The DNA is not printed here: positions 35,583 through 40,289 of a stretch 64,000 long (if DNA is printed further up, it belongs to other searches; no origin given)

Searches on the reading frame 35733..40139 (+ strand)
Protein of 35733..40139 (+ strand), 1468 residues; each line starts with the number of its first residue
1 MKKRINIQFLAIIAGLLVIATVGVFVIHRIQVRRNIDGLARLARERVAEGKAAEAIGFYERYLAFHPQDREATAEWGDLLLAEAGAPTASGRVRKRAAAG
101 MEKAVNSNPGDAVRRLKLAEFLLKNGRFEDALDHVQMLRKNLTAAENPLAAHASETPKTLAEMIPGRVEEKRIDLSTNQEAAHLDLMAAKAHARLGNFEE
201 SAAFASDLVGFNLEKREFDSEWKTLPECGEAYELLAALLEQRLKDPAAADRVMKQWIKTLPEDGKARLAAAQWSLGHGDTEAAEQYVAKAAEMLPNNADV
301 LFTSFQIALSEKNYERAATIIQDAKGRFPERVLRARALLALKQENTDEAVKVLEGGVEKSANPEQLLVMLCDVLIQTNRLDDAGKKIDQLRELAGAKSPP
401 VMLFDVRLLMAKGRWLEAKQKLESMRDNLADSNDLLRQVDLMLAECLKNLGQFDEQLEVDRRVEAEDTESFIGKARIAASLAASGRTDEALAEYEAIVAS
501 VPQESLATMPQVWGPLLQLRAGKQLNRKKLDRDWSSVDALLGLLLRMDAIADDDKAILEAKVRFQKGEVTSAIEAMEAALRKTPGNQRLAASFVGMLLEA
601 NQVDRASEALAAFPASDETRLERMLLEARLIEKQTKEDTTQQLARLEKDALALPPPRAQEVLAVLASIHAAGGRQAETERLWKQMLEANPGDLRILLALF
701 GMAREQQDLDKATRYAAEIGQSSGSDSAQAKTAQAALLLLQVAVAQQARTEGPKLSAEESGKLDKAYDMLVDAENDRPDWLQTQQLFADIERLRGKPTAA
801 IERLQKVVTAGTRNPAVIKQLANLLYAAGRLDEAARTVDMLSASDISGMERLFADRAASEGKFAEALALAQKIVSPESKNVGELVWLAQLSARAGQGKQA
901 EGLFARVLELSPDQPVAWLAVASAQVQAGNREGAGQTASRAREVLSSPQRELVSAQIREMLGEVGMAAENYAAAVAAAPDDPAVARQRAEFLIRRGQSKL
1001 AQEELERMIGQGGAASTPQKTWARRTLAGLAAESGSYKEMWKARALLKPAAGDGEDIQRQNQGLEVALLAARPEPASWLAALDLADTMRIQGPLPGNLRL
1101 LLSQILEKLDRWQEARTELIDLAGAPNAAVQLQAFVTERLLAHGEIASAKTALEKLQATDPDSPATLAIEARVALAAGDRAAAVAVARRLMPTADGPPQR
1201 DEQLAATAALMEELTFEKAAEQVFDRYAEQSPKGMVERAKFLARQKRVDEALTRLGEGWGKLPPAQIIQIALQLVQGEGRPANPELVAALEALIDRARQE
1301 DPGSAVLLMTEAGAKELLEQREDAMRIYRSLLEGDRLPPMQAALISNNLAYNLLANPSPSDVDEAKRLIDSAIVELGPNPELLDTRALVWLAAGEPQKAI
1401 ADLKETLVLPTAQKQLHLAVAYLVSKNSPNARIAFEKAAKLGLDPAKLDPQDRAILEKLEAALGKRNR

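Call 73: search_protein_families(library=pfam, proteins=[window:35733-40139:+], max_evalue=0.001)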
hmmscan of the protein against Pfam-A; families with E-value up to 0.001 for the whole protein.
window:35733-40139:+ (1468 aa): 9 families
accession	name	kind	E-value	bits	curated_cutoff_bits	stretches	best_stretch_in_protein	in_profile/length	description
PF14559.12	TPR_19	-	1.3e-46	157.2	25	6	794-844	4-54/68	Tetratricopeptide repeat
PF13428.12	TPR_14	-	8.4e-27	91.4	23.5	0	883-922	3-42/44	Tetratricopeptide repeat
PF12895.13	ANAPC3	-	2e-20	73.3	27.2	0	278-354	3-80/82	Anaphase-promoting complex, cyclosome, subunit 3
PF07719.23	TPR_2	-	8e-15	54.1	27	0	559-586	7-34/34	Tetratricopeptide repeat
PF13432.12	TPR_16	-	8e-14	52.2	32.7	0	1140-1190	7-57/65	Tetratricopeptide repeat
PF13431.12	TPR_17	-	1.2e-09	38.1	24.4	0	102-132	3-33/34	Tetratricopeptide repeat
PF23914.1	TPR_CcmH_CycH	-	1.7e-09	38.2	42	0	560-629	57-129/158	Cytochrome c-type biogenesis protein H TPR domain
PF25064.1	ARM_TT21_5th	-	2e-08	35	27.8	0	785-842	5-62/117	TT21 fifth ARM repeats domain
PF00515.34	TPR_1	-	0.00095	19.3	27.8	0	1386-1407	7-28/34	Tetratricopeptide repeat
